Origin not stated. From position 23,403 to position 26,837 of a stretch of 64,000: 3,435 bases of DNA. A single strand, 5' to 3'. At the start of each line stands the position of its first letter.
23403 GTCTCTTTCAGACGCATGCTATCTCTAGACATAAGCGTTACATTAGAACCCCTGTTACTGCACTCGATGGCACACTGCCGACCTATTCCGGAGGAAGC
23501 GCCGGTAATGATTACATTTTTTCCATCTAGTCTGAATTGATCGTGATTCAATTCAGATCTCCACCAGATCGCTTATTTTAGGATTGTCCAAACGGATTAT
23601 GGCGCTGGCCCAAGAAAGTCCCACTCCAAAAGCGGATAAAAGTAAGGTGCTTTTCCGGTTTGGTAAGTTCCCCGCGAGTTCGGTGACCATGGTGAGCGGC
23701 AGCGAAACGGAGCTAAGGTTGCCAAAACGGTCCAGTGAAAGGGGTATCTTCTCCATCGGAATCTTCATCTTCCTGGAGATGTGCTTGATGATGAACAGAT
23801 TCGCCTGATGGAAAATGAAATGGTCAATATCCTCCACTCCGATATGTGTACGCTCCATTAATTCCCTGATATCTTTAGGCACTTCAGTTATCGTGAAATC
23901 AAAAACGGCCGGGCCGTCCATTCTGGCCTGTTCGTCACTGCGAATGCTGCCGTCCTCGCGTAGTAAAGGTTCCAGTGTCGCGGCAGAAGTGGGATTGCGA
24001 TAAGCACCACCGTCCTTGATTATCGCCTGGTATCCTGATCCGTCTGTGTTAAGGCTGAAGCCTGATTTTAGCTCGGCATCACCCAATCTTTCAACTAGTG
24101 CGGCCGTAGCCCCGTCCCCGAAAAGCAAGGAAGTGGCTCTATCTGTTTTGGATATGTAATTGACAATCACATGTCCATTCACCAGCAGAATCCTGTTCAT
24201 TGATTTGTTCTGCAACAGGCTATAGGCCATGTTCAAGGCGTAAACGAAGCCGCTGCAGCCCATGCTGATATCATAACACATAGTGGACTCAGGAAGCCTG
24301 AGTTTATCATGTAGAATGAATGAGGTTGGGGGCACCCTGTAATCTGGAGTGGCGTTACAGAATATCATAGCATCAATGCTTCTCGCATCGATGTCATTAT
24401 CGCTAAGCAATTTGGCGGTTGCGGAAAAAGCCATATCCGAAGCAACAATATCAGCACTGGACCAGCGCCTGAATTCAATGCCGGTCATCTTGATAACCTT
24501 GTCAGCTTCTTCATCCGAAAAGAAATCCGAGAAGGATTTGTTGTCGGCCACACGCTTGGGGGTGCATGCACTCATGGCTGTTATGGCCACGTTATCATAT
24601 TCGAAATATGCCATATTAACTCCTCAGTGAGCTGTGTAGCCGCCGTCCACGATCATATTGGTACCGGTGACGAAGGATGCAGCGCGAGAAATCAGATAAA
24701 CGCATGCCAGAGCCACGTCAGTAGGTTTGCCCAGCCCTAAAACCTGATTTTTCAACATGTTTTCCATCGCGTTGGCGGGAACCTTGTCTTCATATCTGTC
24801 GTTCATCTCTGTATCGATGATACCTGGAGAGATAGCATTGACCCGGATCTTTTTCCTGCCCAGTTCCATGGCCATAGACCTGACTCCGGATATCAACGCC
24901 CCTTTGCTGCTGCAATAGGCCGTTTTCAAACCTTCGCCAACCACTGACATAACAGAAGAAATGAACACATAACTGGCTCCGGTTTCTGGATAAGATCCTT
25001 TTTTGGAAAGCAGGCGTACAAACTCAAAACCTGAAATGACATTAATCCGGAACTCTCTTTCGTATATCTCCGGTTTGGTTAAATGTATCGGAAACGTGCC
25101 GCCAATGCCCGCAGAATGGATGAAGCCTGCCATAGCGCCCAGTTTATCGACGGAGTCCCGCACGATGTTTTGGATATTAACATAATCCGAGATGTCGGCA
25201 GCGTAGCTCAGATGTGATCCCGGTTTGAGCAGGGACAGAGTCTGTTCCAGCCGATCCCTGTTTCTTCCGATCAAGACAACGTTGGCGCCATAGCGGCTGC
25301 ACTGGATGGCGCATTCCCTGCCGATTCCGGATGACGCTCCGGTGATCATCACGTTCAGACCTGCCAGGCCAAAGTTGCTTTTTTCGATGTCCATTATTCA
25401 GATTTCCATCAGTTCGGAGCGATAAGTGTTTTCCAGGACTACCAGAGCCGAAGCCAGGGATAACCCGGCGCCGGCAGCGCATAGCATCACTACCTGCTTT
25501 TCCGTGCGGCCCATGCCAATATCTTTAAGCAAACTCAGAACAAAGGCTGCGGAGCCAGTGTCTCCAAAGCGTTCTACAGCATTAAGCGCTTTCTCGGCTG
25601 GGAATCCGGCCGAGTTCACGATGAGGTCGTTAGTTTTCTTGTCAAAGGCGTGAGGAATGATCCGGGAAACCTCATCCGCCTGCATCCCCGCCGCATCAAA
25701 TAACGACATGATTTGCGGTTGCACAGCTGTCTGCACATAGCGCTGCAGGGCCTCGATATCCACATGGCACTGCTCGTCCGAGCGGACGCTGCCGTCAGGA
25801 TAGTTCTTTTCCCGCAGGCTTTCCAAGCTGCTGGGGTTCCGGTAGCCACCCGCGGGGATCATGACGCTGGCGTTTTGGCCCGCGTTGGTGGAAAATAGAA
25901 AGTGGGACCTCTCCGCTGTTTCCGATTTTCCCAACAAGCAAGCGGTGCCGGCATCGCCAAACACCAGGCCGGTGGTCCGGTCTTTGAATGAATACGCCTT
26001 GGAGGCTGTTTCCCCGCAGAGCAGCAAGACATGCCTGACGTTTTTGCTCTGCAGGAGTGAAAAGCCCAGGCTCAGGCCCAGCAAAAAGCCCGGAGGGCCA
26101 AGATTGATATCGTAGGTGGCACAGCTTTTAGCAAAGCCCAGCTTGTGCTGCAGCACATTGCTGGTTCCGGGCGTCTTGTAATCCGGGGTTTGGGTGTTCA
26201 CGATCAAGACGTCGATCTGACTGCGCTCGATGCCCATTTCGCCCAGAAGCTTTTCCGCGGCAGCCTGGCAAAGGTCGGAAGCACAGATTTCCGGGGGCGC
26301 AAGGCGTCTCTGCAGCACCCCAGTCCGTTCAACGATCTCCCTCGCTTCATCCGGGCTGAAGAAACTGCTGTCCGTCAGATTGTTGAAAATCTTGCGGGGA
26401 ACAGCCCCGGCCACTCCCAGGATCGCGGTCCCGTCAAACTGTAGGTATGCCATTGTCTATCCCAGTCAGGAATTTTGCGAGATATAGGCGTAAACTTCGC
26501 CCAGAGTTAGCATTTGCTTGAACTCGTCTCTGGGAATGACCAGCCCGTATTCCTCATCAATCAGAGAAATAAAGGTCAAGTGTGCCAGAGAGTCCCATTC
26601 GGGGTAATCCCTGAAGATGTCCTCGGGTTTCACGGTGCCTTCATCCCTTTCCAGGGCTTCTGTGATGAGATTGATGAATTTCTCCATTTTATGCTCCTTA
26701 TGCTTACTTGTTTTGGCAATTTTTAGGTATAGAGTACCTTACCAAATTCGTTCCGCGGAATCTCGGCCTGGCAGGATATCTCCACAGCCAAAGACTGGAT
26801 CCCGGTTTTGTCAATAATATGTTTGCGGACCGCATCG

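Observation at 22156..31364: Stand-alone acyl-assembly line (4 KASIII-fold proteins, 3 ketoreductase-type SDRs, 2 ACPs, 1 adenylate-forming ligase) wired to a NeuD/PglD-type transferase inside a glycan locus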

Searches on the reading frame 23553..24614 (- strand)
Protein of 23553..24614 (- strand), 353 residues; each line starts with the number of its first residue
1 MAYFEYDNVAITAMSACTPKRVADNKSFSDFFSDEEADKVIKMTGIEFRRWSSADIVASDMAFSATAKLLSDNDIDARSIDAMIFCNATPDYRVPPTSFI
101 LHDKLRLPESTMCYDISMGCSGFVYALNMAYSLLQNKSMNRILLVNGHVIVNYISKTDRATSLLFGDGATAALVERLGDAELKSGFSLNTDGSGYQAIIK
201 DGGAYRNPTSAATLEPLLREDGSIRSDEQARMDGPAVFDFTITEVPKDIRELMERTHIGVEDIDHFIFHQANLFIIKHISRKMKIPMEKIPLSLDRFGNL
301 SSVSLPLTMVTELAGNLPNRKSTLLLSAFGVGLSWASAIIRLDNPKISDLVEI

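Call 3: search_protein_families(library=pfam, proteins=[window:23553-24614:-], max_evalue=0.001)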
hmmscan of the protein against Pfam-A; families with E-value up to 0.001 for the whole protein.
window:23553-24614:- (353 aa): 4 families
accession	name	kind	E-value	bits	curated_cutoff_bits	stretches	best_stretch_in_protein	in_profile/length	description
PF08541.16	ACP_syn_III_C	-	4.5e-25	88.1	26.6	1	254-341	2-89/90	3-Oxoacyl-[acyl-carrier-protein (ACP)] synthase III C terminal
PF08545.16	ACP_syn_III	-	5e-20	71.6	24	1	114-191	1-79/80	3-Oxoacyl-[acyl-carrier-protein (ACP)] synthase III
PF08392.18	FAE1_CUT1_RppA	-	3.2e-06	27.1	27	1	53-186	78-215/290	FAE1/Type III polyketide synthase-like protein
PF00195.25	Chal_sti_synt_N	-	8.9e-06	25.7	27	1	58-174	99-221/225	Chalcone and stilbene synthases, N-terminal domain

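Call 4: search_protein_families(library=ncbifam, proteins=[window:23553-24614:-], max_evalue=0.001)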
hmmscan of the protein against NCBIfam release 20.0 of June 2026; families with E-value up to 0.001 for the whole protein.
window:23553-24614:- (353 aa): 14 families
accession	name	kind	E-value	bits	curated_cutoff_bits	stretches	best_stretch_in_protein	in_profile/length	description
NF006829.0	PRK09352.1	subfamily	8.7e-72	241.8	249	1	8-342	4-321/322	beta-ketoacyl-ACP synthase 3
TIGR00747.1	fabH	subfamily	2.8e-62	210.6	292.1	1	9-341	3-321/322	beta-ketoacyl-ACP synthase III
NF009519.0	PRK12880.1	equivalog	4.1e-55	187.5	436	1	6-348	5-344/353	beta-ketoacyl-ACP synthase III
NF004623.0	PRK05963.1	equivalog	2.7e-46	158.4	437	1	15-341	12-327/328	beta-ketoacyl-ACP synthase III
NF005541.0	PRK07204.1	equivalog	2.4e-36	125.8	402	1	9-339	5-326/329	beta-ketoacyl-ACP synthase III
NF006720.0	PRK09258.1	equivalog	1.6e-28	100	285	1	6-315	3-311/338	3-oxoacyl-ACP synthase III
NF005703.0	PRK07515.1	equivalog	2.1e-28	99.3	304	1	54-341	92-371/373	beta-ketoacyl-ACP synthase III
NF005308.0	PRK06840.1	equivalog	4.3e-26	91.7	315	1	7-344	3-337/339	3-oxoacyl-ACP synthase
NF003274.0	PRK04262.1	equivalog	3.6e-17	62.4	244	1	28-333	22-299/347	hydroxymethylglutaryl-CoA synthase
TIGR00748.1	HMG_CoA_syn_Arc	equivalog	3.3e-08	33.1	353.35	1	235-333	204-298/345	hydroxymethylglutaryl-CoA synthase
NF053539.1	resorcinol_DarB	exception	1.2e-07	31.2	550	1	247-315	275-347/377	dialkylresorcinol biosynthesis protein DarB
TIGR01835.1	HMG-CoA-S_prok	equivalog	2.9e-06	26.4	360.35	1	53-175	46-161/382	hydroxymethylglutaryl-CoA synthase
NF005293.2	PRK06816.1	subfamily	4e-06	26.1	450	0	245-314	274-347/378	StlD/DarB family beta-ketosynthase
NF042429.2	DHPHCoAsyn_DpgA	equivalog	4.2e-05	22.6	425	0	58-176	70-192/350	3,5-dihydroxyphenylacetyl-CoA synthase DpgA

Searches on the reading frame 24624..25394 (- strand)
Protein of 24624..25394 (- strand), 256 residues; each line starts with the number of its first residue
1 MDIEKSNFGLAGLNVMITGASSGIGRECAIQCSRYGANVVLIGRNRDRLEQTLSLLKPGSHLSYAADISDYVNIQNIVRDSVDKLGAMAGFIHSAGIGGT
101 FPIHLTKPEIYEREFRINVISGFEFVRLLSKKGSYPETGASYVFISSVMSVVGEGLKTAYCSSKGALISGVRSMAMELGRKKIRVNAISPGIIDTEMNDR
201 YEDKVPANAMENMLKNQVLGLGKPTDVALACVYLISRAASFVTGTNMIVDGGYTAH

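Call 3: search_protein_families(library=pfam, proteins=[window:24624-25394:-], max_evalue=0.001)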
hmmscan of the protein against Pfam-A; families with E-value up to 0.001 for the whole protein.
window:24624-25394:- (256 aa): 4 families
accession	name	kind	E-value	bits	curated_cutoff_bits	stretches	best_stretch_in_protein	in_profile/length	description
PF13561.12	adh_short_C2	-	1.3e-51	175.9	27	1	19-254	1-236/236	Enoyl-(Acyl carrier protein) reductase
PF00106.31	adh_short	-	1.4e-40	139.3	26.6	1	15-203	3-192/195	short chain dehydrogenase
PF08659.16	KR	-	1.2e-09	38.8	22.6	1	15-163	3-152/180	KR domain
PF23441.1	SDR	-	7.9e-06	25.9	27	1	167-252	170-254/258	SDR-like rossmann domain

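Call 4: search_protein_families(library=ncbifam, proteins=[window:24624-25394:-], max_evalue=0.001)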
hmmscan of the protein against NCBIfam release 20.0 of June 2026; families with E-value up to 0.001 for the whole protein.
window:24624-25394:- (256 aa): 229 families (the best 25 are shown)
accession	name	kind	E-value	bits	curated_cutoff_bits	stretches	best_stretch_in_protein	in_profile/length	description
NF005559.1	PRK07231.1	subfamily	3.2e-51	174.2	215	1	10-254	2-248/249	glucose 1-dehydrogenase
NF004791.0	PRK06138.1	equivalog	1.9e-44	151.9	312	1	12-255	5-251/252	SDR family oxidoreductase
NF052558.1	MBtsdlDhBudC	equivalog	6.3e-43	147.2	270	1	14-255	5-243/250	meso-2,3-butanediol dehydrogenase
NF053807.1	RhamDHLra1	equivalog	3.9e-41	141.4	400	1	11-253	3-247/252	L-rhamnose 1-dehydrogenase Lra1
NF009466.0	PRK12826.1-2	subfamily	8.6e-41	140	222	1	14-254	5-245/248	3-oxoacyl-ACP reductase FabG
NF005681.0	PRK07478.1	subfamily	2.8e-40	138.3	267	1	14-254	8-250/254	SDR family oxidoreductase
NF005309.0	PRK06841.1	subfamily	3.8e-40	138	286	1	5-255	8-254/255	GolD/DthD family dehydrogenase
TIGR01830.1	3oxo_ACP_reduc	equivalog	1e-38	133.4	297.75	1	15-252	1-237/239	3-oxoacyl-[acyl-carrier-protein] reductase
NF004198.0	PRK05653.1-3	equivalog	2.3e-38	132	296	1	11-253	6-246/248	3-oxoacyl-ACP reductase FabG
NF004818.0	PRK06172.1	equivalog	5e-38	130.9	336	1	15-255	10-252/253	SDR family oxidoreductase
NF005067.0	PRK06484.1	equivalog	5.2e-38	130.9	713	1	15-255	12-253/524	short chain dehydrogenase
NF052562.1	RADHDNL4305835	equivalog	6.2e-38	130.7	400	1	15-255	10-251/252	NADP-dependent (R)-specific alcohol dehydrogenase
NF006070.0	PRK08213.1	subfamily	1.1e-37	129.9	279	1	5-255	5-258/259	gluconate 5-dehydrogenase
NF004774.0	PRK06114.1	equivalog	1.1e-37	129.7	360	1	4-255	8-261/262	SDR family oxidoreductase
NF004203.0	PRK05653.2-4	subfamily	1.7e-37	129.2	313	1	15-253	9-256/260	3-oxoacyl-ACP reductase FabG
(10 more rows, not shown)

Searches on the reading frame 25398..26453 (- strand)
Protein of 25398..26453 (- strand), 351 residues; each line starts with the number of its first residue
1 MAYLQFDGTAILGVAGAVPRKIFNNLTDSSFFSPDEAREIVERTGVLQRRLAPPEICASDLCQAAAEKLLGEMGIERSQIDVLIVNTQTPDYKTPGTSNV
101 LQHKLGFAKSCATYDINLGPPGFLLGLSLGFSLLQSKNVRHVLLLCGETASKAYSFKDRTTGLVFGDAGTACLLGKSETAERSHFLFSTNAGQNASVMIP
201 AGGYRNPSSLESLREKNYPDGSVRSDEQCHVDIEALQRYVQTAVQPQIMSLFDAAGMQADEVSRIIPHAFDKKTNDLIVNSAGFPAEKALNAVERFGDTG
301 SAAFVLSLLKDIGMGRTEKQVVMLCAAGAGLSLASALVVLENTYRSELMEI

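Call 3: search_protein_families(library=pfam, proteins=[window:25398-26453:-], max_evalue=0.001)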
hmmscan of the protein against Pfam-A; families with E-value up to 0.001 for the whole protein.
window:25398-26453:- (351 aa): 2 families
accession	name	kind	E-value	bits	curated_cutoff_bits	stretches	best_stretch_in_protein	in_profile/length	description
PF08545.16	ACP_syn_III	-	8.2e-15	54.9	24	1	114-183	1-68/80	3-Oxoacyl-[acyl-carrier-protein (ACP)] synthase III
PF08541.16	ACP_syn_III_C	-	4.5e-13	49.6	26.6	1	253-338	2-88/90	3-Oxoacyl-[acyl-carrier-protein (ACP)] synthase III C terminal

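Call 4: search_protein_families(library=ncbifam, proteins=[window:25398-26453:-], max_evalue=0.001)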
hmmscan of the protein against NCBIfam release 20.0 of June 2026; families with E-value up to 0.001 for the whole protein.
window:25398-26453:- (351 aa): 11 families
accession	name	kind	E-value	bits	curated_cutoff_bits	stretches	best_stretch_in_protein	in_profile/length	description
NF006829.0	PRK09352.1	subfamily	1.5e-48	165.4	249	1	9-339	5-320/322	beta-ketoacyl-ACP synthase 3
TIGR00747.1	fabH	subfamily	1.2e-43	149.4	292.1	1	10-338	4-320/322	beta-ketoacyl-ACP synthase III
NF004623.0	PRK05963.1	equivalog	7.1e-35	120.8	437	1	8-336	5-324/328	beta-ketoacyl-ACP synthase III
NF009519.0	PRK12880.1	equivalog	7.3e-31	107.7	436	1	5-347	4-345/353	beta-ketoacyl-ACP synthase III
NF005541.0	PRK07204.1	equivalog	4.9e-23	82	402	1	40-337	35-326/329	beta-ketoacyl-ACP synthase III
NF005703.0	PRK07515.1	equivalog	4.4e-22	78.5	304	1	58-338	96-370/373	beta-ketoacyl-ACP synthase III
NF005308.0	PRK06840.1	equivalog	3.5e-21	75.6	315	1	40-341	35-336/339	3-oxoacyl-ACP synthase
NF006720.0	PRK09258.1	equivalog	1.6e-19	70.4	285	1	42-332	45-330/338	3-oxoacyl-ACP synthase III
NF042429.2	DHPHCoAsyn_DpgA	equivalog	1.6e-09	37.1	425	1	56-338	68-348/350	3,5-dihydroxyphenylacetyl-CoA synthase DpgA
NF003274.0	PRK04262.1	equivalog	5.5e-08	32.2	244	1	36-180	29-170/347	hydroxymethylglutaryl-CoA synthase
NF005293.2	PRK06816.1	subfamily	3.8e-06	26.2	450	0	191-320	220-355/378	StlD/DarB family beta-ketosynthase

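Call 34: find_homologous_proteins(query=window:25398-26453:-, max_evalue=1e-10)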
Query window:25398-26453:- (351 aa): 790 proteins with E <= 1e-10 among 8000 candidates; the best 120 are listed.
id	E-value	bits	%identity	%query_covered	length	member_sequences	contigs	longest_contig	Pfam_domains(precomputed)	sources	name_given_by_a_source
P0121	6.9e-228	773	100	100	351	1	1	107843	PF08545.17,PF08541.17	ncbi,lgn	-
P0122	8.3e-89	316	44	100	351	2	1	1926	PF08545.17,PF08541.17,PF08392.19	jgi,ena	-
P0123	3.4e-88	314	43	100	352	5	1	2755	PF08545.17,PF08541.17,PF00195.26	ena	-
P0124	9.0e-80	286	40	100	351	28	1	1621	PF08545.17,PF08541.17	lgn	-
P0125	4.0e-79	284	39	100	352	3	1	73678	PF08545.17,PF08541.17,PF00195.26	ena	-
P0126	8.6e-73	263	39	97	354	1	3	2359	PF08545.17,PF08541.17,PF00195.26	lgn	-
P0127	1.7e-72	262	38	100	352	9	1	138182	PF08545.17,PF08541.17,PF08392.19,PF00195.26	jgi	jgi:3-oxoacyl-[acyl-carrier-protein] synthase-3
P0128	1.4e-71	260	39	100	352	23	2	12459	PF08545.17,PF08541.17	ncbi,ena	-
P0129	1.4e-71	260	39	97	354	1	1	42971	PF08545.17,PF08541.17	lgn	-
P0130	3.9e-71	258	37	100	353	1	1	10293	PF08545.17,PF08541.17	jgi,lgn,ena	-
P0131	4.2e-71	258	37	100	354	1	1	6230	PF08545.17,PF08541.17,PF00195.26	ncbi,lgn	-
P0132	2.0e-70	256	38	100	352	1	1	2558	PF08545.17,PF08541.17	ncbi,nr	ncbi:MAG: ketoacyl-ACP synthase III [Bacteroidales bacterium]|nr:ketoacyl-ACP synthase III [Bacteroi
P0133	4.0e-70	255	38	100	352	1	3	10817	PF08545.17,PF08541.17,PF00195.26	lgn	-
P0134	1.1e-69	253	38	100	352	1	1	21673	PF08545.17,PF08541.17,PF08392.19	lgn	-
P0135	3.7e-69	252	38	100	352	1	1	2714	PF08545.17,PF08541.17,PF08392.19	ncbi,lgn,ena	-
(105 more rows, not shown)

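Call 35: find_encoding_contigs(protein=P0121, flank=10000, max_places=3)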
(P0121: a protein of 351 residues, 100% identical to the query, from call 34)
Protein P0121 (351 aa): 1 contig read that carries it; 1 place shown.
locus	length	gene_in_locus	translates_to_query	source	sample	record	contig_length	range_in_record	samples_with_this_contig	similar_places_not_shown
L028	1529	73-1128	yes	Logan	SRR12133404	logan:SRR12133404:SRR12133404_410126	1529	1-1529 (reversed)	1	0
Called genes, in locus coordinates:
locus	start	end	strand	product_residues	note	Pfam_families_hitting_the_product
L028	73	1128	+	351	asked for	PF08545:ACP_syn_III, PF08541:ACP_syn_III_C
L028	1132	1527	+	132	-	?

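Call 38: find_encoding_contigs(protein=P0241, flank=1000, max_places=2)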
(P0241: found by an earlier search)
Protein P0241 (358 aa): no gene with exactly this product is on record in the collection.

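Call 48: find_encoding_contigs(protein=P0125, flank=9000, max_places=1)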
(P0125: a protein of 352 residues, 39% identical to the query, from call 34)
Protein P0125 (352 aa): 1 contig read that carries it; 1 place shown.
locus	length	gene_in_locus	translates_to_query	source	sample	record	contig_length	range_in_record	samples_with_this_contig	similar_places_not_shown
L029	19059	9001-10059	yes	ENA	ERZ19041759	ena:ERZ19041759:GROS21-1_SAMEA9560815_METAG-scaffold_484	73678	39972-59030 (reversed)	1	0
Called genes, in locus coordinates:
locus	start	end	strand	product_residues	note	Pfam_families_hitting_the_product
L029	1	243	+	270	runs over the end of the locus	PF00535:Glycos_transf_2, PF10111:Glyco_tranf_2_2 (weak)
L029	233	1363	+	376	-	PF03065:Glyco_hydro_57 (faint)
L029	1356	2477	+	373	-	-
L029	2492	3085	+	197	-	PF25087:GMPPB_C (faint), PF00132:Hexapep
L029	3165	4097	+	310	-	PF12760:Zn_ribbon_IS1595, PF12762:DDE_Tnp_IS1595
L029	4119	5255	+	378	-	PF00534:Glycos_transf_1, PF13692:Glyco_trans_1_4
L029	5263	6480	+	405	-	PF13439:Glyco_transf_4, PF00534:Glycos_transf_1, PF13692:Glyco_trans_1_4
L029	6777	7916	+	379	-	PF00534:Glycos_transf_1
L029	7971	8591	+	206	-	PF02397:Bac_transf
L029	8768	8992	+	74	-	-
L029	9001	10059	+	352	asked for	PF00195:Chal_sti_synt_N (weak), PF08545:ACP_syn_III, PF08541:ACP_syn_III_C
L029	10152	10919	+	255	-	PF00106:adh_short, PF08659:KR, PF13561:adh_short_C2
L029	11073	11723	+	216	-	PF17836:PglD_N (weak), PF00132:Hexapep (faint), PF25087:GMPPB_C (faint)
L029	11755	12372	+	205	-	PF02397:Bac_transf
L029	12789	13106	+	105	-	-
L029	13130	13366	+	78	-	PF02698:DUF218 (weak)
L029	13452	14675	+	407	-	PF01041:DegT_DnrJ_EryC1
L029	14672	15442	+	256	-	PF02397:Bac_transf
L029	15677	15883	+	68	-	-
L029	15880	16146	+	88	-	PF05016:ParE_toxin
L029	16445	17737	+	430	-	PF01370:Epimerase (weak), PF02719:Polysacc_synt_2, PF16363:GDP_Man_Dehyd (weak)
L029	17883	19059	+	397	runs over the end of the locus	PF01370:Epimerase, PF04321:RmlD_sub_bind (weak), PF16363:GDP_Man_Dehyd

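Call 49: find_encoding_contigs(protein=P0123, flank=5000, max_places=1)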
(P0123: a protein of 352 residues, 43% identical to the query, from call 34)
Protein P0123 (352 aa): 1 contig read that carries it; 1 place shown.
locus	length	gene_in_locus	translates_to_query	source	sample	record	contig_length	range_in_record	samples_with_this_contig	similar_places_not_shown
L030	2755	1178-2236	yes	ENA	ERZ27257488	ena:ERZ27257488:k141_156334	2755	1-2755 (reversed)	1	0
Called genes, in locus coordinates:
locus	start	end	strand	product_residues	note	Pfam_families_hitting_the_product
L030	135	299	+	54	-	PF00132:Hexapep (weak)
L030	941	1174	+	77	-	PF00550:PP-binding (weak)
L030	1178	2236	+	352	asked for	PF00195:Chal_sti_synt_N, PF08545:ACP_syn_III, PF08541:ACP_syn_III_C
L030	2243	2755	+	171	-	?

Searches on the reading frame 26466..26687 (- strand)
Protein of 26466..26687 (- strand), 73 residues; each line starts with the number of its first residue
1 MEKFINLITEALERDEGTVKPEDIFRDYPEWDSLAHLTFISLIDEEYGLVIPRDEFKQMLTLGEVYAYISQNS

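Call 3: search_protein_families(library=pfam, proteins=[window:26466-26687:-], max_evalue=0.001)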
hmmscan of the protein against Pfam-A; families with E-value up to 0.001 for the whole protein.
window:26466-26687:- (73 aa): 1 family
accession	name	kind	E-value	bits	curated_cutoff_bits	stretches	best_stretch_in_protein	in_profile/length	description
PF00550.31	PP-binding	-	1.8e-06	28.5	20.8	1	3-69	2-67/67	Phosphopantetheine attachment site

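Call 4: search_protein_families(library=ncbifam, proteins=[window:26466-26687:-], max_evalue=0.001)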
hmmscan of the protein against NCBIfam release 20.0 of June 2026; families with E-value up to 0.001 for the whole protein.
window:26466-26687:- (73 aa): 8 families
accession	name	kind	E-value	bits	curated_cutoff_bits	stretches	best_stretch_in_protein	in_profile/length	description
NF002148.0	PRK00982.1-2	subfamily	3.1e-09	36.5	71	1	2-72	7-77/79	acyl carrier protein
NF002150.0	PRK00982.1-4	subfamily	5e-09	36.3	66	1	3-72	9-78/80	acyl carrier protein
NF002147.0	PRK00982.1-1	equivalog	2.2e-07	30.6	84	1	6-72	14-80/83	acyl carrier protein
TIGR00517.1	acyl_carrier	equivalog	6.9e-07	29.1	70.45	1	2-72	6-76/77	acyl carrier protein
NF009104.0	PRK12449.1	equivalog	1.2e-06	28.4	70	1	1-71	7-77/80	acyl carrier protein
NF002151.0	PRK00982.1-5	equivalog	2.6e-06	27.5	92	1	2-72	6-76/78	acyl carrier protein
NF005079.0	PRK06508.1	equivalog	6e-05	23.4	83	1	2-65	6-69/93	acyl carrier protein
NF002149.0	PRK00982.1-3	equivalog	0.00027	20.8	106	1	6-72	10-76/78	acyl carrier protein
